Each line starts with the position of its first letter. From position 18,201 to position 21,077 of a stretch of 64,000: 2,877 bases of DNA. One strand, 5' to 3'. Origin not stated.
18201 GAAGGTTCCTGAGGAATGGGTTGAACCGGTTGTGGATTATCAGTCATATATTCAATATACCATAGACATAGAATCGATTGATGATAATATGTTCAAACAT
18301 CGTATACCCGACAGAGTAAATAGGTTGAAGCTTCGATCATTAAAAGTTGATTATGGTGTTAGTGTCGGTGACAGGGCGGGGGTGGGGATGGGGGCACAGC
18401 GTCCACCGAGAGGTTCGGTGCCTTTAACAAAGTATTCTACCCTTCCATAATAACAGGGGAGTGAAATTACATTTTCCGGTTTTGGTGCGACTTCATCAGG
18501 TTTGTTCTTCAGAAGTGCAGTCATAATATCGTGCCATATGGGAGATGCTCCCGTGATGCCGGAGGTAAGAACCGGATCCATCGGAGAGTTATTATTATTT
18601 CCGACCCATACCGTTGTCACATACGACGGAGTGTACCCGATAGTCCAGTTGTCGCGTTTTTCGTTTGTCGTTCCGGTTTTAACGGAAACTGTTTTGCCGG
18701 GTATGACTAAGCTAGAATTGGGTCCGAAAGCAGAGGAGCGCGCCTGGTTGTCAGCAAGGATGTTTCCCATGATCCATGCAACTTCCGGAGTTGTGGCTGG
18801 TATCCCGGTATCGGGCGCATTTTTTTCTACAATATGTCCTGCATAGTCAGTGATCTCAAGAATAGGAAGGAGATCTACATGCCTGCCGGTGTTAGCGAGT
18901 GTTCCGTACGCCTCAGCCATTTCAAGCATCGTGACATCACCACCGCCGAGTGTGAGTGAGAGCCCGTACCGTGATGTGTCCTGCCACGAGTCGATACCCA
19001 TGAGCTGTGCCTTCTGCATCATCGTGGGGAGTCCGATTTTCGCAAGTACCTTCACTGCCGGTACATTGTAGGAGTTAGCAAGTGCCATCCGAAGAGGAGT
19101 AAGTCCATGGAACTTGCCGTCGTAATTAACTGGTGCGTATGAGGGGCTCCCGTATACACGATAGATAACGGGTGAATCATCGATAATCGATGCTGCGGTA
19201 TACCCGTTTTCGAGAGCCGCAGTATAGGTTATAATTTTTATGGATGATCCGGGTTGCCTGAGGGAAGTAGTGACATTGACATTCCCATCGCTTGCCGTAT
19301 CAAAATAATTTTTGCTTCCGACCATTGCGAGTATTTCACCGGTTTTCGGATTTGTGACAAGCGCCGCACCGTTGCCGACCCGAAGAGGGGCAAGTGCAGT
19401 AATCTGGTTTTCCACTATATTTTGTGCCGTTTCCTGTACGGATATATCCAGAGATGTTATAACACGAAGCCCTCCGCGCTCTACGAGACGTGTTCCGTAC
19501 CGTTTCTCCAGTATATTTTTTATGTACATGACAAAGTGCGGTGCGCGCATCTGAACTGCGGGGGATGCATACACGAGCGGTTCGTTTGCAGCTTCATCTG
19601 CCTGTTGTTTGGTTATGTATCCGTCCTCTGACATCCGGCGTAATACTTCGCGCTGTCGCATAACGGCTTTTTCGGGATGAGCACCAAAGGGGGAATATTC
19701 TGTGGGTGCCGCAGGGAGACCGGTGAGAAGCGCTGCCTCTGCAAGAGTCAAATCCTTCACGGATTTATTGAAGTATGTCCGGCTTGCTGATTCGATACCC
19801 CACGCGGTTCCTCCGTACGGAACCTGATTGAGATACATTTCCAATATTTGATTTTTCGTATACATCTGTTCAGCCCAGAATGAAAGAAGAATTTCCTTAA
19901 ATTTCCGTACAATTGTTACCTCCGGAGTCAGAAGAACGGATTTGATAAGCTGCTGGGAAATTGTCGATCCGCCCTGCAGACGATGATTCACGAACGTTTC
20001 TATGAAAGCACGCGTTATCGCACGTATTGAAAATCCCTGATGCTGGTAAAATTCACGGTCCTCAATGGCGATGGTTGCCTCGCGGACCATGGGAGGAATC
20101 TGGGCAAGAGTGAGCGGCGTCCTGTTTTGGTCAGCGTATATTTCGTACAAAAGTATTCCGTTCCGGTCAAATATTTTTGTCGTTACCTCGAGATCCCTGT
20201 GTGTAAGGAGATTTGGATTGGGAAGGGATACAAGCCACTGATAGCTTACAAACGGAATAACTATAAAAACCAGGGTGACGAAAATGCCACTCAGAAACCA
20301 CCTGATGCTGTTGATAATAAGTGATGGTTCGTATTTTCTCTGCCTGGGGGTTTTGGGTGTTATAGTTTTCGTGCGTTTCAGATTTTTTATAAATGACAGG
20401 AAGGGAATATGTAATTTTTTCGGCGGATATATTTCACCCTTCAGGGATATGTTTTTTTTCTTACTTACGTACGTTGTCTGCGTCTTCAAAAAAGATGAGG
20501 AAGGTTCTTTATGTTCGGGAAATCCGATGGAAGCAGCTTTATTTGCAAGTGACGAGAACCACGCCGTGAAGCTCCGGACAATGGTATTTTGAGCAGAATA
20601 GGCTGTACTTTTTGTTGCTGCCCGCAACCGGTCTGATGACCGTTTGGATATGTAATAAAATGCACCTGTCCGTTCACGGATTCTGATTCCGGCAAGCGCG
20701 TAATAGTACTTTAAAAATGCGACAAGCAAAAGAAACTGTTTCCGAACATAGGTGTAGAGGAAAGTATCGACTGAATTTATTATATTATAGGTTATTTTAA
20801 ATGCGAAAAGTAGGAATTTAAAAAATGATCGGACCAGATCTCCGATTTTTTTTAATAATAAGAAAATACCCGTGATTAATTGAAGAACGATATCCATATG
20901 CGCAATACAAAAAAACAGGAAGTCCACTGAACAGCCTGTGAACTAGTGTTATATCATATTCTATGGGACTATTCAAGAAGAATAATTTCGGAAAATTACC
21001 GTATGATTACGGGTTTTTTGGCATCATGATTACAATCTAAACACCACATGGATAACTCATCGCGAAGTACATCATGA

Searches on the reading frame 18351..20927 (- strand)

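Call 8: search_protein_families(library=pfam, proteins=[window:18351-20927:-], max_evalue=0.001)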
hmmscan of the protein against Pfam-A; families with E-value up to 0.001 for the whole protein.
window:18351-20927:- (858 aa): 2 families
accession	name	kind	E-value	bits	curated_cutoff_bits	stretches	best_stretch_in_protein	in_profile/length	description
PF00912.28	Transgly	-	2.7e-59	200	27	1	259-432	4-177/178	Transglycosylase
PF00905.27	Transpeptidase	-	5.3e-27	95.2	22.1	1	520-802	1-298/299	Penicillin binding protein transpeptidase domain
